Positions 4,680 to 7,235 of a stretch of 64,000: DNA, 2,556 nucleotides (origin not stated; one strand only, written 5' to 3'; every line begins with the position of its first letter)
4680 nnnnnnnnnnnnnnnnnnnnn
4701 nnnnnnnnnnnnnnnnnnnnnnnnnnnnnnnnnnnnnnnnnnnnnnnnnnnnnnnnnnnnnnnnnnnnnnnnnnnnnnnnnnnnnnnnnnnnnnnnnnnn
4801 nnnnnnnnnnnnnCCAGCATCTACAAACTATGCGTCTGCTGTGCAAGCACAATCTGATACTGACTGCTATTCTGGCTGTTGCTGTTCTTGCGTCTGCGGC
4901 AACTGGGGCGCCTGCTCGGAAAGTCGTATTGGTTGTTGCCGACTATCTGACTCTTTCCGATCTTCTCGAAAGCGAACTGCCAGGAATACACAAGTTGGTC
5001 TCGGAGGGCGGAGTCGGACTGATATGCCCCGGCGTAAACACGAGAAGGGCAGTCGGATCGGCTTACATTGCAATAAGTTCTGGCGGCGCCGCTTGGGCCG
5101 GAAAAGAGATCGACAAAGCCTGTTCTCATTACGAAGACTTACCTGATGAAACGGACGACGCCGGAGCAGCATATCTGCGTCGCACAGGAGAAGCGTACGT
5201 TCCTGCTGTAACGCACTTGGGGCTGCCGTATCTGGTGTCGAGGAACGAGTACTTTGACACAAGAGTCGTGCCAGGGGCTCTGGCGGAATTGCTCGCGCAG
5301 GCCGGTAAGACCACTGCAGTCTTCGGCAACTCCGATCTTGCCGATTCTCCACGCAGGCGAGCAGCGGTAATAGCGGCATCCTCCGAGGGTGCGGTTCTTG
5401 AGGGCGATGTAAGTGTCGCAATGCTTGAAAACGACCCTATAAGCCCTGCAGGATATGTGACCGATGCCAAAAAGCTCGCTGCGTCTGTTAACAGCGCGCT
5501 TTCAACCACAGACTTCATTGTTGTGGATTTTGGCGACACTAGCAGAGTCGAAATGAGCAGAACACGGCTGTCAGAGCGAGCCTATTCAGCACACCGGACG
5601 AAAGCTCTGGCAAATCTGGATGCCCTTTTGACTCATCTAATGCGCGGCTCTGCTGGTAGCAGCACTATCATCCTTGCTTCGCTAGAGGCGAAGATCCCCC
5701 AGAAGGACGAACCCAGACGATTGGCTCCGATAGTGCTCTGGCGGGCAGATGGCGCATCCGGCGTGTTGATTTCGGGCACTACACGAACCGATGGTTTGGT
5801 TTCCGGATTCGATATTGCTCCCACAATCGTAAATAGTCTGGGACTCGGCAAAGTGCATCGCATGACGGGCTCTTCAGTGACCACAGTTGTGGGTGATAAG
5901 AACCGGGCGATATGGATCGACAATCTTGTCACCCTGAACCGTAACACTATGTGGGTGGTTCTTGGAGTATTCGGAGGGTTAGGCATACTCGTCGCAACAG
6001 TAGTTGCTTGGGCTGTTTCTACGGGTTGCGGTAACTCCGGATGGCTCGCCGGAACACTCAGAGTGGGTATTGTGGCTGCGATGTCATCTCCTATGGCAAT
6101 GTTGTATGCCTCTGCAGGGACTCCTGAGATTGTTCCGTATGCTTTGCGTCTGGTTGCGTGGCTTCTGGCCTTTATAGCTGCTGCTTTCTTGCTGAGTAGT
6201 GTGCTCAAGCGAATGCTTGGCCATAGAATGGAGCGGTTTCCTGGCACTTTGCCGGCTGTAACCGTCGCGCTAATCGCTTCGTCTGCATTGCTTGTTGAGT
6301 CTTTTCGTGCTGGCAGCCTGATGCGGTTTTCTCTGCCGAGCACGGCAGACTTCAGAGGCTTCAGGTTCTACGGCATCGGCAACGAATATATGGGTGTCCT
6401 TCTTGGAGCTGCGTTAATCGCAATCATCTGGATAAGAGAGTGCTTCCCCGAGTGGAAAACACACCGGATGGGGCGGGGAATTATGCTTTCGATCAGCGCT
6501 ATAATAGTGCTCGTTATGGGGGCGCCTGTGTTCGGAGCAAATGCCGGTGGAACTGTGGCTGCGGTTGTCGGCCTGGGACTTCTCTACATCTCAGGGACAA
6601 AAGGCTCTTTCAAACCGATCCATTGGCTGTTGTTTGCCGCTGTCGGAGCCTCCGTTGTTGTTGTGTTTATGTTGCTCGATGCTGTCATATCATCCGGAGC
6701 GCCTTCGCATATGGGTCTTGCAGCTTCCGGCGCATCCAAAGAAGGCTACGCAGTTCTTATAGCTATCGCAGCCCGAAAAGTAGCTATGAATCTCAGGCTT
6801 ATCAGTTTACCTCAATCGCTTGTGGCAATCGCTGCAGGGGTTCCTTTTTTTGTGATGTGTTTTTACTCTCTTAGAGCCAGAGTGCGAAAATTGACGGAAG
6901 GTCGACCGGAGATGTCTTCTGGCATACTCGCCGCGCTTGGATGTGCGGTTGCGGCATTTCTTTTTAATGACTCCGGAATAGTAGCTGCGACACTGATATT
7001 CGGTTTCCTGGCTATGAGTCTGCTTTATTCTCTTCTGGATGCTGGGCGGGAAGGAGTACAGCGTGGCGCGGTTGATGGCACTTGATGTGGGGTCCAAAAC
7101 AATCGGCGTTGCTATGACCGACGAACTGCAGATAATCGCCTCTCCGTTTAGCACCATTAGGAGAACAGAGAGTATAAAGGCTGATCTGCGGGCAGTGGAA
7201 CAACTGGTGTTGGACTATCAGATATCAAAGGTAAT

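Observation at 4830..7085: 751-aa membrane protein with a periplasmic alkaline-phosphatase-like domain inserted into the conserved alaS-ruvX-mltG block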

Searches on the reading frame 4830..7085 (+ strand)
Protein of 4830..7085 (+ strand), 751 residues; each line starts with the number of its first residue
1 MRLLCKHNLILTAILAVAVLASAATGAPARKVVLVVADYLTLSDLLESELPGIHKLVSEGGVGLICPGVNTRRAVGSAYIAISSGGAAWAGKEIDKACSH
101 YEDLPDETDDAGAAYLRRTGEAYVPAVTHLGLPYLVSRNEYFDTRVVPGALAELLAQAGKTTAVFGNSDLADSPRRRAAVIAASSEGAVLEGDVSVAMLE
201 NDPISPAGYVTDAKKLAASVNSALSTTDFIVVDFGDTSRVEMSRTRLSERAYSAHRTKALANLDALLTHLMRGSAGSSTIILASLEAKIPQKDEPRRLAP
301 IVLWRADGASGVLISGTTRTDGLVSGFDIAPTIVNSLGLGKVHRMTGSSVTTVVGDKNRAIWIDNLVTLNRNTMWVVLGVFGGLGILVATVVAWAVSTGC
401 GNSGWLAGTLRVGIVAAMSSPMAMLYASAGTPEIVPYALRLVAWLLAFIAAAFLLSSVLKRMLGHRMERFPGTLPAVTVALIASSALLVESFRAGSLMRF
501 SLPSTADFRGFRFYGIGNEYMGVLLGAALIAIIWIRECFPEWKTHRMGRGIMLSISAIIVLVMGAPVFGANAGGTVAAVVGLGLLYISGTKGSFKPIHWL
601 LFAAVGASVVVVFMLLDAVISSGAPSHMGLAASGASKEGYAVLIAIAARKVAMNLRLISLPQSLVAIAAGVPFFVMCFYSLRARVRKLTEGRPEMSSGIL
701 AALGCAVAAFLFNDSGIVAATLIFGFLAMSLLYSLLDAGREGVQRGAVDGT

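Call 3: search_protein_families(library=pfam, proteins=[window:4830-7085:+], max_evalue=1)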
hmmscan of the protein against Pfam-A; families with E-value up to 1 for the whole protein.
window:4830-7085:+ (751 aa): 3 families
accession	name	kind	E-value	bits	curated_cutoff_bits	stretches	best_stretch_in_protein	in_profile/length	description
PF16347.10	SGSH_C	-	0.014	16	29.3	1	316-365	30-79/154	N-sulphoglucosamine sulphohydrolase, C-terminal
PF02927.20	CelD_N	-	0.14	13.4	24.6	1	207-266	11-71/86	Cellulase N-terminal ig-like domain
PF20309.4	DRHyd-ASK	-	0.31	11.4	26.6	0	214-239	3-28/36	Deoxyribohydrolase (DRHyd) domain of the ASK signalosome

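Call 4: search_protein_families(library=ncbifam, proteins=[window:4830-7085:+], max_evalue=1)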
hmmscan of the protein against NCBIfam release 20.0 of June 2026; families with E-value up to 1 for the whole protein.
window:4830-7085:+ (751 aa): 1 family
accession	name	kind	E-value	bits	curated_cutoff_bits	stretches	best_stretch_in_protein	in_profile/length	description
NF045607.1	exo_Victor_syst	equivalog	0.014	15.4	35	1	674-729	13-67/82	XrtV sorting system accessory protein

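Call 5: search_solved_structures(query=window:4830-7085:+, max_evalue=10)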
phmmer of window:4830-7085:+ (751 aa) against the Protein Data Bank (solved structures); distinct sequences matched with E-value up to 10: 1.
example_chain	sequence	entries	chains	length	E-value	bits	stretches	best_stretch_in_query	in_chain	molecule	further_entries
7q21_A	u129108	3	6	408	0.14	13.6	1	372-418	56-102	Cytochrome bc1 complex Rieske iron-sulfur subunit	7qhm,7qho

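Call 6: find_homologous_proteins(query=window:4830-7085:+, max_evalue=0.001)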
Query window:4830-7085:+ (751 aa): 13 proteins with E <= 0.001 among 8000 candidates.
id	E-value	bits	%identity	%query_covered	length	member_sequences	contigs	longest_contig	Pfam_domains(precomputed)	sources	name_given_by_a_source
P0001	0.0e+0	1606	100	100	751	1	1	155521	-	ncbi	-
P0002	5.7e-230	783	53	94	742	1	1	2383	-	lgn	-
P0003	1.0e-228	779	52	95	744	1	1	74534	-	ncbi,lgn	ncbi:MAG: hypothetical protein ABFD46_05715 [Armatimonadota bacterium]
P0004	3.2e-228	778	52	96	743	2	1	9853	-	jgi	-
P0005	1.9e-216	739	50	95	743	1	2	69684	-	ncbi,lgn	ncbi:MAG: hypothetical protein ABFD64_05805 [Armatimonadota bacterium]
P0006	9.8e-208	710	48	97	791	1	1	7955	-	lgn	-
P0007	2.9e-202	692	46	96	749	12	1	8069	-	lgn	-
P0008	2.1e-179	616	45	98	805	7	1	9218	-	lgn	-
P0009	1.7e-177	610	44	97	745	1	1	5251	-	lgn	-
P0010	3.0e-174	599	44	97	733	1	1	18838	-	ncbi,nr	ncbi:MAG: hypothetical protein HYX78_13540 [Armatimonadetes bacterium]|nr:hypothetical protein [Arma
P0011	3.0e-51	193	31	93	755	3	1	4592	-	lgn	-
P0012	8.0e-33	132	31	46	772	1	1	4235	-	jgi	jgi:hypothetical protein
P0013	5.2e-22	96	28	77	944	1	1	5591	PF00535.33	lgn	-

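Call 11: find_encoding_contigs(protein=P0003, flank=8000, max_places=2)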
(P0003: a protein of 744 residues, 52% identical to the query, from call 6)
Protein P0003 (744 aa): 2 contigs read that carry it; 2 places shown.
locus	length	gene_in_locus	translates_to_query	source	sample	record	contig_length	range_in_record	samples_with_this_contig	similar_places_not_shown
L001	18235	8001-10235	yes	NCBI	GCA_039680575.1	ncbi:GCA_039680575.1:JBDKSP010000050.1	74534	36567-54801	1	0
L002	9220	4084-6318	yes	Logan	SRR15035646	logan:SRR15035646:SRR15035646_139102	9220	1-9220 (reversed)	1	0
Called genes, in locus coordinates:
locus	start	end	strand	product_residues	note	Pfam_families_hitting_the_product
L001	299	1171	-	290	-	PF10778:DehI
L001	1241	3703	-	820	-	PF00072:Response_reg, PF00989:PAS, PF08448:PAS_4, PF13426:PAS_9, PF08447:PAS_3, PF00989:PAS, PF13426:PAS_9, PF08447:PAS_3, +14 more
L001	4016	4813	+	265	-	-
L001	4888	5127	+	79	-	PF04255:DUF433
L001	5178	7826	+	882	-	PF01411:tRNA-synt_2c, PF07973:tRNA_SAD, PF02272:DHHA1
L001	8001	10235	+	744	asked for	-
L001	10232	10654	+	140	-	PF03652:RuvX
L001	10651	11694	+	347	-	PF02618:YceG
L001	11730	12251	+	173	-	PF09419:PGP_phosphatase (weak), PF00702:Hydrolase (weak), PF13242:Hydrolase_like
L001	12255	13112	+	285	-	PF08501:Shikimate_dh_N, PF01488:Shikimate_DH (weak), PF00106:adh_short (weak), PF03435:Sacchrp_dh_NADP (weak), PF18317:SDH_C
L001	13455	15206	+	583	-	PF05157:MshEN, PF00437:T2SSE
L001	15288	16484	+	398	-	PF00437:T2SSE, PF13401:AAA_22 (weak)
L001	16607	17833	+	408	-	PF28597:T2SSF_N, PF00482:T2SSF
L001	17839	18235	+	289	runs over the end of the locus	PF06750:A24_N_bact, PF01478:Peptidase_A24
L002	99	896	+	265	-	-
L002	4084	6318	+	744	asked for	-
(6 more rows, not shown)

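Call 12: find_encoding_contigs(protein=P0010, flank=8000, max_places=2)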
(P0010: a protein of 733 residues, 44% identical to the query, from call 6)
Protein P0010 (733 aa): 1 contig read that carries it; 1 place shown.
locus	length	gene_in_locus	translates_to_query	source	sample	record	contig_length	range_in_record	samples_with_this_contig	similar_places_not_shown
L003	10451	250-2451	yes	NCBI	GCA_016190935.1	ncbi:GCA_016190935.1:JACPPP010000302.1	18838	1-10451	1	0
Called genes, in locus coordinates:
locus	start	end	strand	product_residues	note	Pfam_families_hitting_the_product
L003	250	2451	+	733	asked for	-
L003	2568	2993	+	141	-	PF03652:RuvX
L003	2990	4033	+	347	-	PF02618:YceG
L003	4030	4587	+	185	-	PF09419:PGP_phosphatase (weak), PF00702:Hydrolase, PF13242:Hydrolase_like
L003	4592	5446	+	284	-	PF08501:Shikimate_dh_N, PF03435:Sacchrp_dh_NADP (weak), PF18317:SDH_C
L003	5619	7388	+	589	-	PF05157:MshEN, PF00437:T2SSE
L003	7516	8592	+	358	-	PF00437:T2SSE, PF25199:nSTAND_NTPase5 (faint), PF01637:ATPase_2 (faint), PF13173:AAA_14 (weak), PF13401:AAA_22 (weak)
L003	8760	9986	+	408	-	PF28597:T2SSF_N, PF00482:T2SSF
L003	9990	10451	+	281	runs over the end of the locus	PF06750:A24_N_bact, PF01478:Peptidase_A24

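Call 13: find_encoding_contigs(protein=P0005, flank=8000, max_places=2)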
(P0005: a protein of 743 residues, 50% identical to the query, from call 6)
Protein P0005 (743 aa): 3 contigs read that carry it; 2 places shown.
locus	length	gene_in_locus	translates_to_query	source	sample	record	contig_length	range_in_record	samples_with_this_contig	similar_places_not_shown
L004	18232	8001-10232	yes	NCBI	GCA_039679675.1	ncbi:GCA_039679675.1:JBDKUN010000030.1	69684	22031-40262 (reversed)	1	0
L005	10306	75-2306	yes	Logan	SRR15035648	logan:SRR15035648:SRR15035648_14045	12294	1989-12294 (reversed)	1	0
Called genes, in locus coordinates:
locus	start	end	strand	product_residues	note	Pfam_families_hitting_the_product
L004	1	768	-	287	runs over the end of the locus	PF10778:DehI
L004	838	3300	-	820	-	PF00072:Response_reg, PF00989:PAS, PF08448:PAS_4, PF13426:PAS_9, PF08447:PAS_3, PF00989:PAS, PF13426:PAS_9, PF08447:PAS_3, +12 more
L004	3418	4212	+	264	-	-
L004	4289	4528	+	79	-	PF04255:DUF433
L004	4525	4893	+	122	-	PF18478:PIN_10 (faint), PF18480:DUF5615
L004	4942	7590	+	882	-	PF01411:tRNA-synt_2c, PF07973:tRNA_SAD, PF02272:DHHA1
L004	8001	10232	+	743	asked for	-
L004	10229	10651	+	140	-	PF03652:RuvX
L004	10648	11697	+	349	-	PF02618:YceG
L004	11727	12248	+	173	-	PF09419:PGP_phosphatase (weak), PF00702:Hydrolase, PF13242:Hydrolase_like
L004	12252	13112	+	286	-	PF08501:Shikimate_dh_N, PF01488:Shikimate_DH (weak), PF03435:Sacchrp_dh_NADP (weak), PF18317:SDH_C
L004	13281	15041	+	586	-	PF05157:MshEN, PF00437:T2SSE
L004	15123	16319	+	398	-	PF00437:T2SSE, PF13401:AAA_22 (weak)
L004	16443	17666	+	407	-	PF28597:T2SSF_N, PF00482:T2SSF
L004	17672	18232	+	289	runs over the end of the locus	PF06750:A24_N_bact, PF01478:Peptidase_A24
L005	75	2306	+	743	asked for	-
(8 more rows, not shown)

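Call 14: find_encoding_contigs(protein=P0011, flank=8000, max_places=2)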
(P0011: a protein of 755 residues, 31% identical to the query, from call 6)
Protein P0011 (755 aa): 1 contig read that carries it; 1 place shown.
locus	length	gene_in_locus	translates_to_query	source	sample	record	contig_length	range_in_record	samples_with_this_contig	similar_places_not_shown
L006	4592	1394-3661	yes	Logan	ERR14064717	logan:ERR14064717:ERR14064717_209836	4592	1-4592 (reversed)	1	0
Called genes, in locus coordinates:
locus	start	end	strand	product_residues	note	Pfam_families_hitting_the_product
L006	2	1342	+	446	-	?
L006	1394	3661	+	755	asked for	-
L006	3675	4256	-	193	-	-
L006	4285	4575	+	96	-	-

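Call 15: find_encoding_contigs(protein=P0012, flank=8000, max_places=2)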
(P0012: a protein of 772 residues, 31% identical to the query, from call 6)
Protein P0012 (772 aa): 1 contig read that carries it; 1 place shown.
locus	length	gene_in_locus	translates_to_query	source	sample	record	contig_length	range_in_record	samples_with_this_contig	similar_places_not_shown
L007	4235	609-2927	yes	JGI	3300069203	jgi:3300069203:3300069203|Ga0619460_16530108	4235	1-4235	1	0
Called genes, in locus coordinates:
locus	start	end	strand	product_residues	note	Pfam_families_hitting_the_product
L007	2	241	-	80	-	?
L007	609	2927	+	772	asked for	-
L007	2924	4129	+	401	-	-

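Call 16: find_encoding_contigs(protein=P0013, flank=8000, max_places=2)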
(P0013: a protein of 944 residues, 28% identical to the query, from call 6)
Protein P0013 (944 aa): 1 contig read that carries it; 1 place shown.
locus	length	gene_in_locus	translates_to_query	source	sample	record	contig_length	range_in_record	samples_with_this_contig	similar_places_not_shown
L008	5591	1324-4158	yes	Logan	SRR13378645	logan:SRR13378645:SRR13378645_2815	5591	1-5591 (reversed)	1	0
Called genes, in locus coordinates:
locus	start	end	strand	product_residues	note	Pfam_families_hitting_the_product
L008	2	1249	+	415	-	?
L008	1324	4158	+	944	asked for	PF00535:Glycos_transf_2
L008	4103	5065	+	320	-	-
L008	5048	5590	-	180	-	?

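Call 17: search_protein_families(library=pfam, proteins=[L006:2-1342:+, L006:3675-4256:-, L006:4285-4575:+, L007:2924-4129:+, L007:2-241:-, L008:2-1249:+, L008:4103-5065:+, L008:5048-5590:-], max_evalue=0.01)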
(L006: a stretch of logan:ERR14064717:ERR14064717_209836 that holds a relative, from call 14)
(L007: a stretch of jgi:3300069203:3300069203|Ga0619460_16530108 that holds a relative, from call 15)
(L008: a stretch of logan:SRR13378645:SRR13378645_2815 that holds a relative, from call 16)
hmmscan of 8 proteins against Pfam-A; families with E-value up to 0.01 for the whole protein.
L006:2-1342:+ (446 aa): 2 families
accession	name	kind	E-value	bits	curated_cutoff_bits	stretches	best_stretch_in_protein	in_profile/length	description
PF00905.27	Transpeptidase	-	1.4e-64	218.6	22.1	1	101-425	1-299/299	Penicillin binding protein transpeptidase domain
PF03717.20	PBP_dimer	-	3e-19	70.6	24.4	1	1-67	113-177/180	Penicillin-binding Protein dimerisation domain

L006:3675-4256:- (193 aa): 0 families

L006:4285-4575:+ (96 aa): 0 families

L007:2924-4129:+ (401 aa): 0 families

L007:2-241:- (80 aa): 1 family
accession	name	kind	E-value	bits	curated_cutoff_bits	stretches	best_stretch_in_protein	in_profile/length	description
PF03023.19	MurJ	-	2.8e-09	36.5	27.4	1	34-70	9-45/451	Lipid II flippase MurJ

L008:2-1249:+ (415 aa): 1 family
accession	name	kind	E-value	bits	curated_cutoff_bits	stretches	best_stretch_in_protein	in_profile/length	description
PF03023.19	MurJ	-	3.1e-59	201.2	27.4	1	3-407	17-404/451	Lipid II flippase MurJ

L008:4103-5065:+ (320 aa): 1 family
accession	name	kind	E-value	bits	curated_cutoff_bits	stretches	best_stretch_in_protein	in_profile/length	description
PF00953.26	Glycos_transf_4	-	0.00019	21.9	27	1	114-267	3-154/160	Glycosyl transferase family 4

L008:5048-5590:- (180 aa): 1 family
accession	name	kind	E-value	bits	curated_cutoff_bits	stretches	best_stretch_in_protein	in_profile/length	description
PF03641.19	Lysine_decarbox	-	1.2e-18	68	27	1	2-84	52-130/131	Possible lysine decarboxylase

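Call 22: predict_structure(alignment_id=A1)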
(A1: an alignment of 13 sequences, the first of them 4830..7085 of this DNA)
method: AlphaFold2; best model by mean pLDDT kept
length: 751 residues; sequences in the alignment: 13
mean_pLDDT: 78.5   pTM: 0.77
mean pLDDT of the five models: 78.5, 74.6, 73.7, 71.4, 70.8
residues with pLDDT >= 90: 247; 70-90: 322; 50-70: 92; < 50: 90
segments of 3 or more residues with pLDDT < 50: 1-6, 18-28, 69-76, 86-112, 114-121, 141-144, 503-514, 742-751
pLDDT, mean of each block of 10 residues (from residue 1): 48 54 39 94 93 93 73 51 53 40 43 47 50 57 58 87 85 74 74 78 88 94 91 93 90 95 97 90 89 82 86 82 85 87 73 87 87 81 89 86 79 94 87 91 95 92 84 89 91 71 44 62 94 89 84 91 77 90 92 89 92 80 60 65 70 75 78 80 85 89 93 83 93 84 39 34
secondary structure, 60 per line:
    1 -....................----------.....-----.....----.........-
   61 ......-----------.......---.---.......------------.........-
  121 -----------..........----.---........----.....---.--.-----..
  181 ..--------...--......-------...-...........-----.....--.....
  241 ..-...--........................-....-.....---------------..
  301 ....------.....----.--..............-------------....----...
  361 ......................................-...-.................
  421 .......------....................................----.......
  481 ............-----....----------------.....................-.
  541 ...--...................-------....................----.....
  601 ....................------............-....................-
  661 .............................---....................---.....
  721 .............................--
elements in order (helices of 4 or more, strands of 3 or more residues): H2-21 E32-36 H42-46 H51-59 E61-66 H78-84 H92-98 H111-119 H132-141 H150-157 E162-166 H179-182 E191-193 E199-201 E209-211 H213-223 E229-233 H236-242 H249-272 H274-277 E279-283 E299-304 E311-315 E323-325 H326-336 E350-353 H358-398 H404-427 H434-469 H474-492 H498-501 H518-538 H540-543 H546-564 H572-591 H596-620 H627-638 H640-659 H661-689 H693-712 H716-749
